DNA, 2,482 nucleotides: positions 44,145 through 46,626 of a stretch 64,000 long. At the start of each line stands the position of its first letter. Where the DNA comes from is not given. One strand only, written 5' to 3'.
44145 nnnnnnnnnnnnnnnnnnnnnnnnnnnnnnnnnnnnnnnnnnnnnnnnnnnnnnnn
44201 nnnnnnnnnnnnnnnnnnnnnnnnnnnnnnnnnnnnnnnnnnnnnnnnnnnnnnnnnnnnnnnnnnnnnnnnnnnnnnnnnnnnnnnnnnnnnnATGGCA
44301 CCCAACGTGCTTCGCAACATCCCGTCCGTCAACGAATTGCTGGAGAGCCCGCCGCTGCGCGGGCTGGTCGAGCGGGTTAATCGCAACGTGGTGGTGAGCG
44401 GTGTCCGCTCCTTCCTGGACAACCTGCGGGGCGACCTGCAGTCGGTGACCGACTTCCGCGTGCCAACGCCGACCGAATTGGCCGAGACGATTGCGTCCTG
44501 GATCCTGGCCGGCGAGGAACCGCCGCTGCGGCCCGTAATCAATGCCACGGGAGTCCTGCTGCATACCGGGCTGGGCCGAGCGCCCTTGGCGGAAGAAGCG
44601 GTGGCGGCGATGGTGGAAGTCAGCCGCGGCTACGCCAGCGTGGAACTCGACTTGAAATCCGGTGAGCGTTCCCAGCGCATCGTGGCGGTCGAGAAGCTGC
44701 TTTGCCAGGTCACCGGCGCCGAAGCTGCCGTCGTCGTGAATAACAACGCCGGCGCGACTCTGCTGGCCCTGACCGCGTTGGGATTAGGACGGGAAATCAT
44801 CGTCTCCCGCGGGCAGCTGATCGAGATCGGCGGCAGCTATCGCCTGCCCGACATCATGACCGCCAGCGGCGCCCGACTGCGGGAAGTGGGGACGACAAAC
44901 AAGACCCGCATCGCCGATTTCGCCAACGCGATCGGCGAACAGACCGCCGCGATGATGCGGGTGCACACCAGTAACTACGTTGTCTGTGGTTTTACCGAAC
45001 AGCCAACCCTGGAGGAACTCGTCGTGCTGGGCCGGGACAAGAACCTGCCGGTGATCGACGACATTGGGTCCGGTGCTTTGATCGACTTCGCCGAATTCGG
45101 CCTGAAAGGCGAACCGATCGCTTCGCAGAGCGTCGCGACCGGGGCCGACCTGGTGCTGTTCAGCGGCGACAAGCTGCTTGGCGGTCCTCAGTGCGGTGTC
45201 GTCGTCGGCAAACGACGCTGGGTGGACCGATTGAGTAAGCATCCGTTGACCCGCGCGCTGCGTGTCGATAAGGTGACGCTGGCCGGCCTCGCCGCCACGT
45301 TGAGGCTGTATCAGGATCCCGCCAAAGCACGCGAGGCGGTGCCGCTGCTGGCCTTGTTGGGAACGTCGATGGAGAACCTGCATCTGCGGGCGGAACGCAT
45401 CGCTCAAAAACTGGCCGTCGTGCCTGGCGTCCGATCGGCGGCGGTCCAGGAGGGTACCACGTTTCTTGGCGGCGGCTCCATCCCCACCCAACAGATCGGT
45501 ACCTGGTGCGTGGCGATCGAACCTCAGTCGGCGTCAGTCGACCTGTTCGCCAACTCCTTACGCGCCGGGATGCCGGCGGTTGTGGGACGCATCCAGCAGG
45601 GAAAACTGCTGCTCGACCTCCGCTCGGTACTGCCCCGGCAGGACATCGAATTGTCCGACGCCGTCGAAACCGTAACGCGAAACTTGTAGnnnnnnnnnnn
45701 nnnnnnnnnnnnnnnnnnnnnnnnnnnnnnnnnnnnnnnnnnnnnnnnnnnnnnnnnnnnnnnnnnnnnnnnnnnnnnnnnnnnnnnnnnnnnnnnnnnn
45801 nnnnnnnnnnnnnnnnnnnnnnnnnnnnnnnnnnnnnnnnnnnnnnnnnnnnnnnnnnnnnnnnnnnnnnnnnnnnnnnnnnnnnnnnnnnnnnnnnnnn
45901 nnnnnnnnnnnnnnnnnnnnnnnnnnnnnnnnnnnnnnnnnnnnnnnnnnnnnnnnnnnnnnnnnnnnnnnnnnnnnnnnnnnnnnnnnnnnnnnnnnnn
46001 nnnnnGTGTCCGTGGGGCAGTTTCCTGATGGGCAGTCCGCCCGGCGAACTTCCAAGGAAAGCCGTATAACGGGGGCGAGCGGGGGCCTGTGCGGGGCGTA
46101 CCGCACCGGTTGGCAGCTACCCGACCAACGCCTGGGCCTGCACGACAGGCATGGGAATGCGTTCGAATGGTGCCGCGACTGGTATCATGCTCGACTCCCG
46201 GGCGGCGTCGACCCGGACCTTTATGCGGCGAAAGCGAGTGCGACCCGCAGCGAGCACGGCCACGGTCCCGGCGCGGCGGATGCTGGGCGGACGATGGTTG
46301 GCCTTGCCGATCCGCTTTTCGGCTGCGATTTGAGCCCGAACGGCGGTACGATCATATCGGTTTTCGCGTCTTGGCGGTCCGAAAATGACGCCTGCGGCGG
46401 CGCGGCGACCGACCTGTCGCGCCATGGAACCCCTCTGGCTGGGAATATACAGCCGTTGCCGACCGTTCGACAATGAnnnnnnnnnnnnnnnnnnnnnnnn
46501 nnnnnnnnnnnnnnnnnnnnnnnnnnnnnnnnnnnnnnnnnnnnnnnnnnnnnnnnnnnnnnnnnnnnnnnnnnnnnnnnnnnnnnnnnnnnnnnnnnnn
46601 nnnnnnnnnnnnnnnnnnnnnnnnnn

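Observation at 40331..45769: A palindromic repeat family (core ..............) occurs only 3' of the selenoprotein gene and 3' of selA.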

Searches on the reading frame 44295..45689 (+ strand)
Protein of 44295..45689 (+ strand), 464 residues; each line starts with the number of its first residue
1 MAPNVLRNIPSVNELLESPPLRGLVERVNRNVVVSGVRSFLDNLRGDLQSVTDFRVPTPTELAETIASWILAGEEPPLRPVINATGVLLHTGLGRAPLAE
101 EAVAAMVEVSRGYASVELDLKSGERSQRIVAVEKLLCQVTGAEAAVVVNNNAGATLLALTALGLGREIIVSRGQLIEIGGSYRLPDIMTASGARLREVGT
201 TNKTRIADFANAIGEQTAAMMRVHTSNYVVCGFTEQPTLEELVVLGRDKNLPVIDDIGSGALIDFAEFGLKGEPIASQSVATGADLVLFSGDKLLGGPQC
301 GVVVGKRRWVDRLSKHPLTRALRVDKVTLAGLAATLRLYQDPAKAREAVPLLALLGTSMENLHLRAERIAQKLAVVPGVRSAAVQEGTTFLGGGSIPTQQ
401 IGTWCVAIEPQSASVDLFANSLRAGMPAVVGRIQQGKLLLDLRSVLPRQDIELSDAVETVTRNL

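Call 8: search_protein_families(library=pfam, proteins=[window:44295-45689:+])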
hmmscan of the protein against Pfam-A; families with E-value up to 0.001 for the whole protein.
window:44295-45689:+ (464 aa): 4 families
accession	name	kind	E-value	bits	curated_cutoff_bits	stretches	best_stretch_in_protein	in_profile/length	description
PF03841.19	SelA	-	8.1e-141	469.7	22.8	1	81-445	1-366/367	L-seryl-tRNA selenium transferase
PF12390.13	Se-cys_synth_N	-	3.3e-11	43.5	22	1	6-45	1-40/40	Selenocysteine synthase N terminal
PF01212.27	Beta_elim_lyase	-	0.0003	20.7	27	1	111-382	16-274/288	Beta-eliminating lyase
PF01041.23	DegT_DnrJ_EryC1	-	0.00061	19.6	19.8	0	128-171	25-70/360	DegT/DnrJ/EryC1/StrS aminotransferase family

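Call 12: find_encoding_contigs(protein=window:44295-45689:+, flank=10000, max_places=6)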
Protein window:44295-45689:+ (464 aa): 22 contigs read that carry it; 6 places shown.
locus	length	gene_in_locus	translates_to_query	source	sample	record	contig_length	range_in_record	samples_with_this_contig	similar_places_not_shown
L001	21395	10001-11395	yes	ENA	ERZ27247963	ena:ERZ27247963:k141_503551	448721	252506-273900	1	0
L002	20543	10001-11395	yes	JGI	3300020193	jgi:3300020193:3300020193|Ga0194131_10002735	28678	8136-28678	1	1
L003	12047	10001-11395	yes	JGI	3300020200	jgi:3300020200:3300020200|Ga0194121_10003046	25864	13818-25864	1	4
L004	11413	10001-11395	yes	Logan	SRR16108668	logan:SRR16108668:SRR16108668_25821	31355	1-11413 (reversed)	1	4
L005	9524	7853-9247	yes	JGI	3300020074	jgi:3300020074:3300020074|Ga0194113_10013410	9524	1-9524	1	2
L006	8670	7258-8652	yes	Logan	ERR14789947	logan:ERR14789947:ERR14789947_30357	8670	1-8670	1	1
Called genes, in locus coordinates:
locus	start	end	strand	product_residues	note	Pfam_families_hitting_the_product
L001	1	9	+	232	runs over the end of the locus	PF13646:HEAT_2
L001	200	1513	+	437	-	-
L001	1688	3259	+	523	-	PF00117:GATase, PF07722:Peptidase_C26 (weak), PF02540:NAD_synthase (weak), PF00733:Asn_synthase (weak), PF00958:GMP_synt_C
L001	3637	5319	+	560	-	PF00005:ABC_tran, PF02463:SMC_N (faint), PF13401:AAA_22 (faint), PF13476:AAA_23 (faint), PF13555:AAA_29 (faint), PF13304:AAA_21 (faint), PF12848:ABC_tran_Xtn, PF00005:ABC_tran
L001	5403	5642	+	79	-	-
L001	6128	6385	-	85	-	-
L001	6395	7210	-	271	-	PF03807:F420_oxidored, PF14748:P5CR_dimer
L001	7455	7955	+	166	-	-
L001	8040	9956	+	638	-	PF00009:GTP_EFTU, PF01926:MMR_HSR1, PF03144:GTP_EFTU_D2 (weak), PF25461:Beta-barrel_SelB, PF09106:WHD_2nd_SelB (weak), PF09107:WHD_3rd_SelB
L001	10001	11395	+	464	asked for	PF12390:Se-cys_synth_N, PF03841:SelA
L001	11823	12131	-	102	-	-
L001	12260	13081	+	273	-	-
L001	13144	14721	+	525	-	PF00478:IMPDH, PF03060:NMO (faint), PF00571:CBS, PF01070:FMN_dh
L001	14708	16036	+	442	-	-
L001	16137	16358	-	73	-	PF09723:Zn_ribbon_8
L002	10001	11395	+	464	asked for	PF12390:Se-cys_synth_N, PF03841:SelA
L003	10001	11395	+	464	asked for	PF12390:Se-cys_synth_N, PF03841:SelA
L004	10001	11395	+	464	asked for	PF12390:Se-cys_synth_N, PF03841:SelA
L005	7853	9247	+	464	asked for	PF12390:Se-cys_synth_N, PF03841:SelA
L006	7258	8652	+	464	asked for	PF12390:Se-cys_synth_N, PF03841:SelA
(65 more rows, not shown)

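Call 21: list_cluster_members(proteins=[window:44295-45689:+, window:35967-37553:+])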
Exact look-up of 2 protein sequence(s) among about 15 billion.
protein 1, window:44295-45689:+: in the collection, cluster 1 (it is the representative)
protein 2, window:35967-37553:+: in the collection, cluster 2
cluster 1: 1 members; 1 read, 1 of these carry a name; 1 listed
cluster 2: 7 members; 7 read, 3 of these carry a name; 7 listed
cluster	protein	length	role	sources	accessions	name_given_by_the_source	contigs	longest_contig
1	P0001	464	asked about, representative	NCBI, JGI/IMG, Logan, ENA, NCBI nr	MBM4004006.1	MAG: L-seryl-tRNA(Sec) selenium transferase [Planctomycetes bacterium] | L-seryl-tRNA(Sec) selenium transferase [Planctomycetota bacterium]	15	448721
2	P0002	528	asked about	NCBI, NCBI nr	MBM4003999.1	MAG: glutamine-hydrolyzing GMP synthase [Planctomycetes bacterium] | glutamine-hydrolyzing GMP synthase [Planctomycetota bacterium]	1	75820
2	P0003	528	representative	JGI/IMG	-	GMP synthase (glutamine-hydrolysing)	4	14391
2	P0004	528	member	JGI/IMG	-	GMP synthase (glutamine-hydrolysing)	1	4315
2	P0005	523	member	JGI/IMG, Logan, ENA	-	-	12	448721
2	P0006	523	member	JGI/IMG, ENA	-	-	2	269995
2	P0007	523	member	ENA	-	-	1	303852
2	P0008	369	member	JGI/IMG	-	-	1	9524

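Call 38: find_encoding_contigs(protein=P0006, flank=10000, max_places=4)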
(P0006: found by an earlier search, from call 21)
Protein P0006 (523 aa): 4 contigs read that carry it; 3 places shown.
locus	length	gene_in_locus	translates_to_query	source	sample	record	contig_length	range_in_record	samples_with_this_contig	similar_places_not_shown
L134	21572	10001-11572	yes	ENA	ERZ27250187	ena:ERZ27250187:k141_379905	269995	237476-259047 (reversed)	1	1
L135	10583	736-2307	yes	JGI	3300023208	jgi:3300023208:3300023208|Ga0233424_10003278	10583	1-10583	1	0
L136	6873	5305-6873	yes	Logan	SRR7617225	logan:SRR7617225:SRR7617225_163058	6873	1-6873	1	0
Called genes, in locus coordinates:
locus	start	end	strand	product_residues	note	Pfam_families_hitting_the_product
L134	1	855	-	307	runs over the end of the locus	PF00583:Acetyltransf_1, PF13508:Acetyltransf_7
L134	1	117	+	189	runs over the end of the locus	-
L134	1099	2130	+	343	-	PF00595:PDZ (weak), PF13180:PDZ_2, PF17820:PDZ_6, PF13180:PDZ_2, PF17820:PDZ_6 (weak)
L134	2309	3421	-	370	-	PF20397:DUF6690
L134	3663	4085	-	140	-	-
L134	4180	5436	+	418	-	PF18096:Thump_like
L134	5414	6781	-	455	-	PF13421:Band_7_1, PF01145:Band_7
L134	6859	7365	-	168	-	-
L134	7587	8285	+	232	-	PF13646:HEAT_2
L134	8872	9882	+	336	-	-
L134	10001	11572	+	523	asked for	PF00117:GATase, PF07722:Peptidase_C26 (weak), PF02540:NAD_synthase (weak), PF00733:Asn_synthase (weak), PF00958:GMP_synt_C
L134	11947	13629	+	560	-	PF00005:ABC_tran, PF02463:SMC_N (faint), PF13476:AAA_23 (faint), PF13555:AAA_29 (faint), PF13304:AAA_21 (faint), PF12848:ABC_tran_Xtn, PF00005:ABC_tran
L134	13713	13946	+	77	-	-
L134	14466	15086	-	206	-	-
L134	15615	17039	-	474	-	PF01011:PQQ (faint), PF13360:PQQ_2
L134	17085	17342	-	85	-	-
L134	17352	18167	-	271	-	PF03446:NAD_binding_2 (weak), PF03807:F420_oxidored, PF14748:P5CR_dimer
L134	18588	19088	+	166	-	-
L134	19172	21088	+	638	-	PF00009:GTP_EFTU, PF01926:MMR_HSR1, PF03144:GTP_EFTU_D2, PF25461:Beta-barrel_SelB, PF09106:WHD_2nd_SelB (weak), PF09107:WHD_3rd_SelB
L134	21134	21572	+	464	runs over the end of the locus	PF12390:Se-cys_synth_N, PF03841:SelA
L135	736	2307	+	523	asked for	PF00117:GATase, PF07722:Peptidase_C26 (weak), PF02540:NAD_synthase (weak), PF00733:Asn_synthase (weak), PF00958:GMP_synt_C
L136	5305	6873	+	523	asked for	PF00117:GATase, PF07722:Peptidase_C26 (weak), PF02540:NAD_synthase (weak), PF00733:Asn_synthase (weak), PF00958:GMP_synt_C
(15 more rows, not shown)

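Call 39: find_encoding_contigs(protein=P0007, flank=10000, max_places=4)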
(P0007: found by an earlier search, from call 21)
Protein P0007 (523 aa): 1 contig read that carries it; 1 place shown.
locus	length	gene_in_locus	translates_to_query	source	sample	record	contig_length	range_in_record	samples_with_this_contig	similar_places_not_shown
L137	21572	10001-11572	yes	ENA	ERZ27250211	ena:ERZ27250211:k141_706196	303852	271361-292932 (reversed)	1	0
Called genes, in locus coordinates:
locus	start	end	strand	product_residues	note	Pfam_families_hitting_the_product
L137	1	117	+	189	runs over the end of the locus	-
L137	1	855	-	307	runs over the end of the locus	PF00583:Acetyltransf_1, PF13508:Acetyltransf_7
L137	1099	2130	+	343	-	PF00595:PDZ (weak), PF13180:PDZ_2, PF17820:PDZ_6, PF13180:PDZ_2, PF17820:PDZ_6 (weak)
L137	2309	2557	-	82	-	PF20397:DUF6690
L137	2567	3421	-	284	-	PF20397:DUF6690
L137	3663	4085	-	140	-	-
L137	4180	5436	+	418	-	PF18096:Thump_like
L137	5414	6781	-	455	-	PF13421:Band_7_1, PF01145:Band_7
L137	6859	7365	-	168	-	-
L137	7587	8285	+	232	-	PF13646:HEAT_2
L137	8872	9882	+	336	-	-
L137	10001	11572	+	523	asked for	PF00117:GATase, PF07722:Peptidase_C26 (weak), PF02540:NAD_synthase (weak), PF00733:Asn_synthase (weak), PF00958:GMP_synt_C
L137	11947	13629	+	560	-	PF00005:ABC_tran, PF02463:SMC_N (faint), PF13476:AAA_23 (faint), PF13555:AAA_29 (faint), PF13304:AAA_21 (faint), PF12848:ABC_tran_Xtn, PF00005:ABC_tran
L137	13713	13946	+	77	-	-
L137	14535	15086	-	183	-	-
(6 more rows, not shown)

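Call 40: find_encoding_contigs(protein=P0003, flank=10000, max_places=4)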
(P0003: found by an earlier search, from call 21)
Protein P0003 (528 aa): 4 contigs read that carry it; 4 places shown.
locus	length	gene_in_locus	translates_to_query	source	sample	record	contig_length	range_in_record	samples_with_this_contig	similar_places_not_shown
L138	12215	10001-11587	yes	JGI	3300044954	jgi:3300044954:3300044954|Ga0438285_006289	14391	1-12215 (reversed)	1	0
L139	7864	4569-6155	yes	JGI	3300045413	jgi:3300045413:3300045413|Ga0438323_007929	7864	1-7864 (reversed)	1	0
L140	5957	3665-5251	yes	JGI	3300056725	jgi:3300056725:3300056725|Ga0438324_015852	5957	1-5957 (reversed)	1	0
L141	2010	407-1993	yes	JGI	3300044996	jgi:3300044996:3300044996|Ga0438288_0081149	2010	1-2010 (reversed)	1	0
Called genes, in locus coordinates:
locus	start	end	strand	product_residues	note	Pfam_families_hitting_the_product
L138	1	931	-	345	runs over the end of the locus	PF00583:Acetyltransf_1, PF13508:Acetyltransf_7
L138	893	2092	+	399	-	PF00595:PDZ (weak), PF13180:PDZ_2, PF17820:PDZ_6, PF13180:PDZ_2, PF17820:PDZ_6 (weak)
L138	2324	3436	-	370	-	PF20397:DUF6690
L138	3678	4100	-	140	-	-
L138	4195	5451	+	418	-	PF18096:Thump_like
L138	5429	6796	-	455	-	PF13421:Band_7_1, PF01145:Band_7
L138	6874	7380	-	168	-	-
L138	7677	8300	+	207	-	PF13646:HEAT_2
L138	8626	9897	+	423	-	-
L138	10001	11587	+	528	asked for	PF00117:GATase, PF07722:Peptidase_C26 (weak), PF00733:Asn_synthase (weak), PF02540:NAD_synthase (weak), PF00958:GMP_synt_C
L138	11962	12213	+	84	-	?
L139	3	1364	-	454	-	?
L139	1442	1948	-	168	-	-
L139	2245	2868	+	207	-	PF13646:HEAT_2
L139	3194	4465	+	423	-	-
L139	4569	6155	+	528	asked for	PF00117:GATase, PF07722:Peptidase_C26 (weak), PF00733:Asn_synthase (weak), PF02540:NAD_synthase (weak), PF00958:GMP_synt_C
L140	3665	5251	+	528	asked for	PF00117:GATase, PF07722:Peptidase_C26 (weak), PF00733:Asn_synthase (weak), PF02540:NAD_synthase (weak), PF00958:GMP_synt_C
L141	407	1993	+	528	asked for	PF00117:GATase, PF07722:Peptidase_C26 (weak), PF00733:Asn_synthase (weak), PF02540:NAD_synthase (weak), PF00958:GMP_synt_C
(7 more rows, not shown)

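Call 69: search_protein_families(library=pfam, proteins=[L134:14466-15086:-], max_evalue=0.01)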
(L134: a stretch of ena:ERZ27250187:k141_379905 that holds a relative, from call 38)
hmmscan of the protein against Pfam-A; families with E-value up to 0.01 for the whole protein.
L134:14466-15086:- (206 aa): 2 families
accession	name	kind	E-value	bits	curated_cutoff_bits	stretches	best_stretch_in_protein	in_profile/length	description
PF12799.13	LRR_4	-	3.7e-05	24.3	27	1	138-176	2-39/44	Leucine Rich repeats (2 copies)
PF13855.12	LRR_8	-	7.9e-05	22.8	27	1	134-172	22-60/61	Leucine rich repeat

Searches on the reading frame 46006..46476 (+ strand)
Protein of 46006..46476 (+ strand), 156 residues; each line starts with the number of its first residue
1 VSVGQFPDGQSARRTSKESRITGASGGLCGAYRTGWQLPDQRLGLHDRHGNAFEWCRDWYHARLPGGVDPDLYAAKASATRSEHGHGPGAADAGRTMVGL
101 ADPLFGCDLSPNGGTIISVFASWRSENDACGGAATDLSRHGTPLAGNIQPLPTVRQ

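Call 8: search_protein_families(library=pfam, proteins=[window:46006-46476:+])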
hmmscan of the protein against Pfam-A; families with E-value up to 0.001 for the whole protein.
window:46006-46476:+ (156 aa): 1 family
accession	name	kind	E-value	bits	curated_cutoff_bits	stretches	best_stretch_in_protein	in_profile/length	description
PF03781.23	FGE-sulfatase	-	8.2e-05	22.8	23.3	1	39-66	172-195/255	Sulfatase-modifying factor enzyme 1-like domain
